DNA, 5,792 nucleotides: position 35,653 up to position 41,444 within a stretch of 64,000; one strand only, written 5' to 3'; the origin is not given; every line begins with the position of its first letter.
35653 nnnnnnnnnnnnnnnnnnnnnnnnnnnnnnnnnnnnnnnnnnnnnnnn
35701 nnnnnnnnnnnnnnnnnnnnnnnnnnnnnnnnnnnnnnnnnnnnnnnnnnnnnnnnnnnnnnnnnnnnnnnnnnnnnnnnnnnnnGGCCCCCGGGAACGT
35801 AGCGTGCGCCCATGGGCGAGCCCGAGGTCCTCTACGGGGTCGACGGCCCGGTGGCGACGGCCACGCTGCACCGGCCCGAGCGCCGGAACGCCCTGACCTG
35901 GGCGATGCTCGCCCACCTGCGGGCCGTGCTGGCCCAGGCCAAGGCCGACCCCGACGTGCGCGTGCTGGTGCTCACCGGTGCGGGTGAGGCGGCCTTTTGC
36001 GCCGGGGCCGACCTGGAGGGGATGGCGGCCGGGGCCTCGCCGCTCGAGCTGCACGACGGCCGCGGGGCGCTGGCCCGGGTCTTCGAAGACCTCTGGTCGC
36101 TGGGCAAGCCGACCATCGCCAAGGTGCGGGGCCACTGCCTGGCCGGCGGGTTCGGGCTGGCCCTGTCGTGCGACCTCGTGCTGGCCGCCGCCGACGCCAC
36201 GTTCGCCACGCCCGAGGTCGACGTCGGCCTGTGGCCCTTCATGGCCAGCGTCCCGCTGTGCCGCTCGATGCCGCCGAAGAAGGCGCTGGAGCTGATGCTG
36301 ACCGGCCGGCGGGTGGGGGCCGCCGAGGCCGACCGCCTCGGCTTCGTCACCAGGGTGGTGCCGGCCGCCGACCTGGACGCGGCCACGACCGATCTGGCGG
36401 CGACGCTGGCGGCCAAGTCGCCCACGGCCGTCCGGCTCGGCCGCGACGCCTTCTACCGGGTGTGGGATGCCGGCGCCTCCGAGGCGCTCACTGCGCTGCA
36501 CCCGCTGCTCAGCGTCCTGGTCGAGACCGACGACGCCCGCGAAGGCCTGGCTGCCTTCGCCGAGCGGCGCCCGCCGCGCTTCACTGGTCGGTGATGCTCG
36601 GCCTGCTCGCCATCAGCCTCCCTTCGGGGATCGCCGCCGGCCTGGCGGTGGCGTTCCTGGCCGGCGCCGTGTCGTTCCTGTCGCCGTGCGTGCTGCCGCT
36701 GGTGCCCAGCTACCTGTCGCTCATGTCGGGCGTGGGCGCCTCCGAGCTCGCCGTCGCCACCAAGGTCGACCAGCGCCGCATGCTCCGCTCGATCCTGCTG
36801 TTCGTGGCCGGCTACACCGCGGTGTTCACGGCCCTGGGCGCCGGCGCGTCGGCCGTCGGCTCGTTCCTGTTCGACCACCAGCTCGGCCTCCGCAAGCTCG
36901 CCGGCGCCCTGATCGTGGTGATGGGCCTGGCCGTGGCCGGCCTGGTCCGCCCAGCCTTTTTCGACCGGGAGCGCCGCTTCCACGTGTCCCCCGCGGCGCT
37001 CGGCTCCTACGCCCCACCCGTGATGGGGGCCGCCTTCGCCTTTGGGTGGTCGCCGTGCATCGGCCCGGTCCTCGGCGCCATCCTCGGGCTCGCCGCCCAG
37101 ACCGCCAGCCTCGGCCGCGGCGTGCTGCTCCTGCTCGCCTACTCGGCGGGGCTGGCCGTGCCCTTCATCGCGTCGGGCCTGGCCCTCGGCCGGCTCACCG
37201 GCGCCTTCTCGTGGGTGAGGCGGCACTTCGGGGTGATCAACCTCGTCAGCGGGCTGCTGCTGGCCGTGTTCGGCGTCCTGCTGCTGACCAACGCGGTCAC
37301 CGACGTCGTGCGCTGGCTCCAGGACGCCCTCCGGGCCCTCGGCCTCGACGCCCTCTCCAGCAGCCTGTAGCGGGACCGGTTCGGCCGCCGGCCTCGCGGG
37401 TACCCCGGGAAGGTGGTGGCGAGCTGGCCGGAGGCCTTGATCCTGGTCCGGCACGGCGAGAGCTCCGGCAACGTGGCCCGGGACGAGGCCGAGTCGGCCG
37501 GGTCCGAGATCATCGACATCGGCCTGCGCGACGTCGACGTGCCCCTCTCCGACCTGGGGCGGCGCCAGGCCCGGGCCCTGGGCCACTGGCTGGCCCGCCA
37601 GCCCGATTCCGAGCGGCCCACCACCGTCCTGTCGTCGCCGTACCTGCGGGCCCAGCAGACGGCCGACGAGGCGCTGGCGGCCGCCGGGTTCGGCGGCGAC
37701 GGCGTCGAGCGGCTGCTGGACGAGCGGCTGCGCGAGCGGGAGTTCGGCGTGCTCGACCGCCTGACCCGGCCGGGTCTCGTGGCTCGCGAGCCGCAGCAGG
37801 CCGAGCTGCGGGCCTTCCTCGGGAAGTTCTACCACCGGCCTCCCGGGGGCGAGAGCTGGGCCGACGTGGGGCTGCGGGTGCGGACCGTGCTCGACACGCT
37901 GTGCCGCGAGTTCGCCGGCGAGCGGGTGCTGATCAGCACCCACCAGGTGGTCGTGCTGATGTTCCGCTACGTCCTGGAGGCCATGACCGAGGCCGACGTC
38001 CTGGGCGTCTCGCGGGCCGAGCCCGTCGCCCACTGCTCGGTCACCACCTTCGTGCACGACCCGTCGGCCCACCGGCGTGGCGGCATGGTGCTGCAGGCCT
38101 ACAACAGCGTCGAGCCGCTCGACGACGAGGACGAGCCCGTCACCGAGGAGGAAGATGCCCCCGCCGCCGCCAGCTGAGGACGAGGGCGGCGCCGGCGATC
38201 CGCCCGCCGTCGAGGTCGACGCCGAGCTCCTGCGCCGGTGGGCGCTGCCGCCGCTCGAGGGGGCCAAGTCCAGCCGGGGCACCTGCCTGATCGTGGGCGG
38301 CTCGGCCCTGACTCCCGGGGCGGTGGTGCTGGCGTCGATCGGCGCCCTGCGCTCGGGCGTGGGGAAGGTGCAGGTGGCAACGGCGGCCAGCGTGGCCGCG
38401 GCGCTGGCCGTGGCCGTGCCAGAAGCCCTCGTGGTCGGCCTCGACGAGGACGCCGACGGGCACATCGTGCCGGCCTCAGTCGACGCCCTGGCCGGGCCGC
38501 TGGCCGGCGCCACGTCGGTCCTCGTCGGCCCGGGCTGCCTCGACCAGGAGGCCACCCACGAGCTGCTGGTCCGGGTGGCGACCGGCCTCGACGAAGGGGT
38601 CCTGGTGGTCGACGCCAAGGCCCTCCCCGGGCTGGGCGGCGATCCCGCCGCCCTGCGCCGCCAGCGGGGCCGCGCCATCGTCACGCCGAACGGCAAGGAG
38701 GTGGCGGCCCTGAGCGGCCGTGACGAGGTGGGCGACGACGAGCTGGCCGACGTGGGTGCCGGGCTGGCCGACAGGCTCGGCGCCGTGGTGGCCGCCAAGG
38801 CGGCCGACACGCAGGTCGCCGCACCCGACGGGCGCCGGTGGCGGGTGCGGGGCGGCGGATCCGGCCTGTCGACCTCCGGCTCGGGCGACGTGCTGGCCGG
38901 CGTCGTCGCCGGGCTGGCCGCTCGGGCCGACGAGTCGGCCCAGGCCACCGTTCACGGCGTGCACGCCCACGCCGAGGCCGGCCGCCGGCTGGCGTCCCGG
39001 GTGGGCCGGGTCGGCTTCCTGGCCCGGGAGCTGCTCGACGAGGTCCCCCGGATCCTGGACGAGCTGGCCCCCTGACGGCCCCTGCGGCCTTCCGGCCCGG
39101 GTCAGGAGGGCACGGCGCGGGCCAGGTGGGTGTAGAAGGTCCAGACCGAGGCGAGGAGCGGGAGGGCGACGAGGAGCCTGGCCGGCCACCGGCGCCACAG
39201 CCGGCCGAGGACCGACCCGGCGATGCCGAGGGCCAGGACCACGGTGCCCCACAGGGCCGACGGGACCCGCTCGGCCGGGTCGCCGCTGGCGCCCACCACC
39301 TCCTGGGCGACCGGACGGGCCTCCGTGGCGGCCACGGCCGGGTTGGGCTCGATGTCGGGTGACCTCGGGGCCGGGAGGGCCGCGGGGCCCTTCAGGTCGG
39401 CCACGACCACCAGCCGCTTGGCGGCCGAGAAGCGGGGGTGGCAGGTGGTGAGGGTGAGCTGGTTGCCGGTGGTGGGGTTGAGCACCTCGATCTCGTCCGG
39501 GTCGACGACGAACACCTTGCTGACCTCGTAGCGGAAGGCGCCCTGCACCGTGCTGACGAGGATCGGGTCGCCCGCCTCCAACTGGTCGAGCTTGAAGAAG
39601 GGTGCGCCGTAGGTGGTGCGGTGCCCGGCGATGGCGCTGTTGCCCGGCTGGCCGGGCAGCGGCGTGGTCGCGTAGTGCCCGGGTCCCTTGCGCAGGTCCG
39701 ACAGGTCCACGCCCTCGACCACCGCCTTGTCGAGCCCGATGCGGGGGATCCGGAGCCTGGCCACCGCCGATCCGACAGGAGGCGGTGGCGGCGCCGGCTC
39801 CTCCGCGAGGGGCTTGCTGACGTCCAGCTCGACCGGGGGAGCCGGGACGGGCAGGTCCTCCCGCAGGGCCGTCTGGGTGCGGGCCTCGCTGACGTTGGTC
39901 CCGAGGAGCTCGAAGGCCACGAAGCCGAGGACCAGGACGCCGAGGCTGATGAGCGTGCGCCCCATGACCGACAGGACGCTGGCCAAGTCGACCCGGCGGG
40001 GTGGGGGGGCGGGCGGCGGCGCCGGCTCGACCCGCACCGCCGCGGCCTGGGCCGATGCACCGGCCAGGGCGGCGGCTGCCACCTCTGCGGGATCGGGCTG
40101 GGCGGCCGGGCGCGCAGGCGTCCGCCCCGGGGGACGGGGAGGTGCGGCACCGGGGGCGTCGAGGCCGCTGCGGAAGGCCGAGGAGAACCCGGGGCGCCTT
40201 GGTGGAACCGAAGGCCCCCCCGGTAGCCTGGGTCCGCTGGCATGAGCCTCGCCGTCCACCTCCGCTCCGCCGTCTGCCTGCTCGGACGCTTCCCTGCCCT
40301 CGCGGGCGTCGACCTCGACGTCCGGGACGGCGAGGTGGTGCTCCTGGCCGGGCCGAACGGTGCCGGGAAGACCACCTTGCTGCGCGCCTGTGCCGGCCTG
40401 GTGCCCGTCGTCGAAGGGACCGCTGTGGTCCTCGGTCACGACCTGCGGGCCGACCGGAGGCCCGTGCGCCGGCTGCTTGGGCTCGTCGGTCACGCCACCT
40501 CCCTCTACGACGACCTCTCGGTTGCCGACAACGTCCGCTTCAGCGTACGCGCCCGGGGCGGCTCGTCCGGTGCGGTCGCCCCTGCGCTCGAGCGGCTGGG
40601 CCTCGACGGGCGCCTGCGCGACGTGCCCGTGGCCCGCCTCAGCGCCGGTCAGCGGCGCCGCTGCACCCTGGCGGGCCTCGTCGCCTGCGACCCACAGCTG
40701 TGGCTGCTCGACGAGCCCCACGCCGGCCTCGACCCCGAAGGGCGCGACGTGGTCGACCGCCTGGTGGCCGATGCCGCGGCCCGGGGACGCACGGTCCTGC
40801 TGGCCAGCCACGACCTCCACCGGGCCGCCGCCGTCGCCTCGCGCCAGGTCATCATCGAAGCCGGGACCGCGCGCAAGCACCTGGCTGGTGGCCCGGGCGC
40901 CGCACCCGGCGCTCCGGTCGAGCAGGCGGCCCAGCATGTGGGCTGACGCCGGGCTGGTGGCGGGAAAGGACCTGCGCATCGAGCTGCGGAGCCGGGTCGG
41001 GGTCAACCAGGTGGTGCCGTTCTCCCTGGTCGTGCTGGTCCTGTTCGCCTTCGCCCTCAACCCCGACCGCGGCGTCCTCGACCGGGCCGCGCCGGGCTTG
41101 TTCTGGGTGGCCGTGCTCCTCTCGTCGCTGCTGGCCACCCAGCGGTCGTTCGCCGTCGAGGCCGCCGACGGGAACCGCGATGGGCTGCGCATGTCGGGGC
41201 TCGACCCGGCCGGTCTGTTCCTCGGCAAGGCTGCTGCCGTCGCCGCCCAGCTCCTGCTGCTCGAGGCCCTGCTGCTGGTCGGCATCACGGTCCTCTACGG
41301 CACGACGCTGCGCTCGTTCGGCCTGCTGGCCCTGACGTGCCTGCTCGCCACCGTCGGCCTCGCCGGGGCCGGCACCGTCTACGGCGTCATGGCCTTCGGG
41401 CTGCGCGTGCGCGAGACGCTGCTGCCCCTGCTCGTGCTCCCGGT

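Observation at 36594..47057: Complete System I cytochrome c maturation operon (ccmABCDEFGHI) with extensive start/stop overlaps, plus separate ccdA, in an actinobacterial-like genome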

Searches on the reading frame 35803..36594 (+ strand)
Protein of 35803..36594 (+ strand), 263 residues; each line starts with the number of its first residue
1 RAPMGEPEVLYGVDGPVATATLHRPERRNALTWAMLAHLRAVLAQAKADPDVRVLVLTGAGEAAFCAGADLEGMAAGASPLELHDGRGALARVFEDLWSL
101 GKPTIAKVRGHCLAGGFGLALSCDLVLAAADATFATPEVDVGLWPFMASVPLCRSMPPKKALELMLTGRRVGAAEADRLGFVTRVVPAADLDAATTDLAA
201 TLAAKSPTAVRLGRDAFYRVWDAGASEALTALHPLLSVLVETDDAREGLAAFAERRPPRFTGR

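Call 5: search_protein_families(library=pfam, proteins=[window:35803-36594:+], max_evalue=0.01)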
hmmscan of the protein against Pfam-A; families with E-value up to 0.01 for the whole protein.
window:35803-36594:+ (263 aa): 2 families
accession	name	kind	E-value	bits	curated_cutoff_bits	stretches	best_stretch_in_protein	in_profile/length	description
PF00378.25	ECH_1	-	1.2e-56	192.3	27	1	17-262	6-250/251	Enoyl-CoA hydratase/isomerase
PF16113.10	ECH_2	-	4.6e-32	112.3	27.2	1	18-205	2-191/335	Enoyl-CoA hydratase/isomerase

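Call 55: search_protein_families(library=ncbifam, proteins=[window:35812-36594:+], max_evalue=0.00001)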
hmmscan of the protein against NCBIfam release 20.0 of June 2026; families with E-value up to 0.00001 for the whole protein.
window:35812-36594:+ (260 aa): 72 families (the best 25 are shown)
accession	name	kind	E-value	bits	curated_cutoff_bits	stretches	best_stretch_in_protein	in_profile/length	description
NF051848.1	EnCoAHydtEchA19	equivalog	7.5e-63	212.5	400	1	11-260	7-258/258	enoyl-CoA hydratase EchA19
NF006008.0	PRK08139.1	equivalog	4.8e-60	203.3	313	1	7-258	14-264/266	enoyl-CoA hydratase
NF004781.0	PRK06127.1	subfamily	6e-56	190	291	1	6-260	13-269/269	enoyl-CoA hydratase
NF042430.2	EnCoAhydt_DpgD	equivalog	2.6e-55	187.7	400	1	11-260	4-258/258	enoyl-CoA-hydratase DpgD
NF006100.0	PRK08252.1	subfamily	3.6e-52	177.5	282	1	4-260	3-254/254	crotonase/enoyl-CoA hydratase family protein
NF005879.0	PRK07827.1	equivalog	4.2e-50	170.4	283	1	5-257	8-259/261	enoyl-CoA hydratase family protein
NF004517.0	PRK05862.1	equivalog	2.1e-49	168.3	396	1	5-259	5-256/257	enoyl-CoA hydratase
NF007239.0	PRK09674.1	equivalog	1.6e-48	165.4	371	1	6-260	6-257/257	2,3-dehydroadipyl-CoA hydratase PaaF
NF005802.0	PRK07657.1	equivalog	9.7e-48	162.9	363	1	13-259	13-259/260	enoyl-CoA hydratase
NF005864.0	PRK07799.1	equivalog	1.5e-47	162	316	1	3-259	7-265/266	crotonase/enoyl-CoA hydratase family protein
NF004796.0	PRK06144.1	subfamily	2.7e-47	161.4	272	1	3-260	7-262/262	enoyl-CoA hydratase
NF004857.0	PRK06210.1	equivalog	1.1e-46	159.5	341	1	5-259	9-274/275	enoyl-CoA hydratase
NF004475.0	PRK05809.1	subfamily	1.2e-45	156.1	394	1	5-259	5-259/260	short-chain-enoyl-CoA hydratase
NF004840.0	PRK06190.1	equivalog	1.4e-45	155.9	253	1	4-228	4-227/260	enoyl-CoA hydratase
NF006140.0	PRK08290.1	subfamily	4.7e-45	154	280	2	94-228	118-252/292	enoyl-CoA hydratase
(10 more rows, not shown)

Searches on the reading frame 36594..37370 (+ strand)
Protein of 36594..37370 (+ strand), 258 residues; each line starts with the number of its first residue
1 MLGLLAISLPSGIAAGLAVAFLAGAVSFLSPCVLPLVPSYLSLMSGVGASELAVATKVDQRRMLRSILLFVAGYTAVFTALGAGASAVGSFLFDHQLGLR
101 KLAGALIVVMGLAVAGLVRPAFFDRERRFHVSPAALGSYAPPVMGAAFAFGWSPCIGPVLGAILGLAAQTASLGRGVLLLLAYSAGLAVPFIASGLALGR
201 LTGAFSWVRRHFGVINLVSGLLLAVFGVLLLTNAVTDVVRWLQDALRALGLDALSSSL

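Call 4: search_protein_families(library=pfam, proteins=[window:36594-37370:+], max_evalue=0.01)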
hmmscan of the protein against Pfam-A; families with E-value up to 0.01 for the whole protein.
window:36594-37370:+ (258 aa): 1 family
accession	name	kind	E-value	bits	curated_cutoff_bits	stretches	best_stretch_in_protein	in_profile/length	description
PF02683.22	DsbD_TM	-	1.6e-13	50.9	27.1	1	17-223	5-214/219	Cytochrome C biogenesis protein transmembrane domain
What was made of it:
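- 36594..37370 (+): ccdA (six-TM DsbD_TM thiol-disulfide electron transporter), 258 aa. Its ATG overlaps the stop of the upstream enoyl-CoA hydratase gene by 1 nt. PF02683 at 1.6e-13 (call 4).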

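Call 9: search_protein_families(library=ncbifam, proteins=[window:36594-37370:+], max_evalue=0.01)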
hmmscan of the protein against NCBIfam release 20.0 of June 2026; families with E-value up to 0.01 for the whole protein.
window:36594-37370:+ (258 aa): 2 families
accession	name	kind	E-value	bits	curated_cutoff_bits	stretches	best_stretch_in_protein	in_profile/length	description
NF001419.0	PRK00293.1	subfamily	3.6e-07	29.1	330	1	17-240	172-391/574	protein-disulfide reductase DsbD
NF045694.1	seleno_TsoB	exception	2.7e-06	25.7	805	1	15-215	183-382/572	rhodanese/DsbD fusion-like selenoprotein TsoB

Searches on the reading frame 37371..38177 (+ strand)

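Call 4: search_protein_families(library=pfam, proteins=[window:37371-38177:+], max_evalue=0.01)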
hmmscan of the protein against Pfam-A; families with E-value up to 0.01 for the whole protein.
window:37371-38177:+ (268 aa): 1 family
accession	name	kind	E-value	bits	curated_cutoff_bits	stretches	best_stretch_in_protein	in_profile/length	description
PF00300.27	His_Phos_1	-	3.8e-31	108.7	21.7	1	23-231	1-183/194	Histidine phosphatase superfamily (branch 1)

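Call 55: search_protein_families(library=ncbifam, proteins=[window:37413-38177:+], max_evalue=0.00001)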
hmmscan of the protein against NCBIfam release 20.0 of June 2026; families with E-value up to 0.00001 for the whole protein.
window:37413-38177:+ (254 aa): 10 families
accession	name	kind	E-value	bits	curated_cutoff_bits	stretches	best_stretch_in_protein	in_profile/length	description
NF005567.0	PRK07238.1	equivalog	3.5e-20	72.7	326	1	6-192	177-342/378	bifunctional RNase H/acid phosphatase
TIGR03162.1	ribazole_cobC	equivalog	1.5e-15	57.1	162.9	1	40-195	19-162/176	alpha-ribazole phosphatase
NF002339.0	PRK01295.1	equivalog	3.6e-11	42.9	316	1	8-198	4-179/206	2,3-bisphosphoglycerate-dependent phosphoglycerate mutase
NF002901.0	PRK03482.1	equivalog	7.5e-11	42.1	261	1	10-233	5-202/215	2,3-diphosphoglycerate-dependent phosphoglycerate mutase GpmB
NF038349.1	dPGM_arch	equivalog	1.9e-09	37.7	225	1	10-200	2-160/194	2,3-diphosphoglycerate-dependent phosphoglycerate mutase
NF011580.0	PRK15004.1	equivalog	2.6e-08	34.1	250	1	9-191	3-163/203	adenosylcobalamin/alpha-ribazole phosphatase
NF009993.0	PRK13462.1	equivalog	1.2e-07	31.6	226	1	40-201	27-173/203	acid phosphatase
NF045917.1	PhserinePhPspA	equivalog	2.7e-07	30.5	350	1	41-182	24-155/211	phosphoserine phosphatase PspA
NF010718.0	PRK14120.1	equivalog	1.6e-06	27.6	366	0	7-117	5-99/249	phosphoglyceromutase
TIGR03848.1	MSMEG_4193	subfamily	2.5e-06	27.1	203.85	1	9-167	2-137/204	MSMEG_4193 family putative phosphomutase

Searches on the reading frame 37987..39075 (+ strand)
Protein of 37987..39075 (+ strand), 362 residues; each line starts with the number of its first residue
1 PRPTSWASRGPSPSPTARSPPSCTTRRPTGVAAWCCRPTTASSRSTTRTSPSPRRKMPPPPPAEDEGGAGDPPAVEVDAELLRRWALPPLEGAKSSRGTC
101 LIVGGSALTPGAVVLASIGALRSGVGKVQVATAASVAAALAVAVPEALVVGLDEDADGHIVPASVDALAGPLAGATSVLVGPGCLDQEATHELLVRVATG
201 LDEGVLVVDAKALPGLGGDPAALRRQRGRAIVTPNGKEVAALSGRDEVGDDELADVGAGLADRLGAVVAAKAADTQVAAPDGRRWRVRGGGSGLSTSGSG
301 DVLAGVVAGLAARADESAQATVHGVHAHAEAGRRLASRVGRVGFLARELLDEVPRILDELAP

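Call 4: search_protein_families(library=pfam, proteins=[window:37987-39075:+], max_evalue=0.01)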
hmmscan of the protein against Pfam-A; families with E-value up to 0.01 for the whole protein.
window:37987-39075:+ (362 aa): 1 family
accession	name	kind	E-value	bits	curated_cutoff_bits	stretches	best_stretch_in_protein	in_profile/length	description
PF01256.23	Carb_kinase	-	5.6e-36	124.7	27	1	101-355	2-242/242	NAD(P)H-hydrate dehydratase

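Call 55: search_protein_families(library=ncbifam, proteins=[window:38155-39075:+], max_evalue=0.00001)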
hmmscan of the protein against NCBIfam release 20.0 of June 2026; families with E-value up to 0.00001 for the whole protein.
window:38155-39075:+ (306 aa): 2 families
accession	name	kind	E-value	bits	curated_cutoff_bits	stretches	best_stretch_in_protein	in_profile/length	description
TIGR00196.1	yjeF_cterm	hypoth_equivalog_domain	3.5e-41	141.4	129.85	1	38-302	21-276/277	NAD(P)H-hydrate dehydratase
NF007856.0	PRK10565.1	equivalog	1.7e-26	93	703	1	20-301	232-498/510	bifunctional ADP-dependent NAD(P)H-hydrate dehydratase/NAD(P)H-hydrate epimerase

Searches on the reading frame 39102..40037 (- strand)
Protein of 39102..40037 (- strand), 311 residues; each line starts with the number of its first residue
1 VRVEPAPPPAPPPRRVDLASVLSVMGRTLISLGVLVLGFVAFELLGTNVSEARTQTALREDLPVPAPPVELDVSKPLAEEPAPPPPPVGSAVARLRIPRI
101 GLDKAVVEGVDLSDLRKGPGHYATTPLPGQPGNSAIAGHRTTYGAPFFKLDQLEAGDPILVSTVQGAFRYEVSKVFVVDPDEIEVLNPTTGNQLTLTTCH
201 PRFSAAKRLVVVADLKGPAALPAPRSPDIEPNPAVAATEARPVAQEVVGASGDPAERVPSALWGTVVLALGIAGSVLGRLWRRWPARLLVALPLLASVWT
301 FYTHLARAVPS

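Call 10: search_protein_families(library=pfam, proteins=[window:39102-39950:-], max_evalue=1)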
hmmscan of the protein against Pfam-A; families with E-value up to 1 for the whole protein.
window:39102-39950:- (282 aa): 1 family
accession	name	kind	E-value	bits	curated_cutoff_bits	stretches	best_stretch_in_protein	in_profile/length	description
PF04203.18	Sortase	-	1.7e-36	125.1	26.6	1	66-186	1-124/125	Sortase domain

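Call 55: search_protein_families(library=ncbifam, proteins=[window:39102-40037:-], max_evalue=0.00001)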
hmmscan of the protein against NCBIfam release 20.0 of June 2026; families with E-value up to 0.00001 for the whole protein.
window:39102-40037:- (311 aa): 7 families
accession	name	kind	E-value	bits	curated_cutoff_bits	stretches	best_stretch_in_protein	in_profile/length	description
NF033747.1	class_E_sortase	subfamily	7.5e-50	169.7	160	1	23-216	2-206/211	class E sortase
NF058671.1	sortase_SrtD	exception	5.5e-29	101.2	140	1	28-213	4-185/187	class D sortase, LPxTATN-specific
NF033746.1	class_D_sortase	subfamily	1.1e-25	90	165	1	88-214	6-132/135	class D sortase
TIGR01076.1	sortase_fam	subfamily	6e-24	84.4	39.35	1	94-212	2-124/136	sortase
NF033745.1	class_C_sortase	subfamily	6.6e-22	78.3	160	1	91-213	92-218/220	class C sortase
TIGR03784.1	marine_sortase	equivalog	7.7e-19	68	158.25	1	91-205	50-161/174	class GN sortase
NF033748.1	class_F_sortase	subfamily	2.6e-10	40.1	166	1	90-207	9-141/155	class F sortase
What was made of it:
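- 39102..40037 (-): Class E sortase, 311 aa, divergent from ccmA across a 204-bp intergenic region. A neighbour, not part of the Ccm machinery. NF033747 scores 169.7 bits against a cutoff of 160 (call 55).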

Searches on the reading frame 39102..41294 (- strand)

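Call 5: search_protein_families(library=pfam, proteins=[window:39102-41294:-], max_evalue=0.01)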
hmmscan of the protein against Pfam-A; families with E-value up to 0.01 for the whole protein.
window:39102-41294:- (730 aa): 1 family
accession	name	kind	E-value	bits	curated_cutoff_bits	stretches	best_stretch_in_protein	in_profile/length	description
PF04203.18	Sortase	-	8e-36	123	26.6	1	514-634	1-124/125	Sortase domain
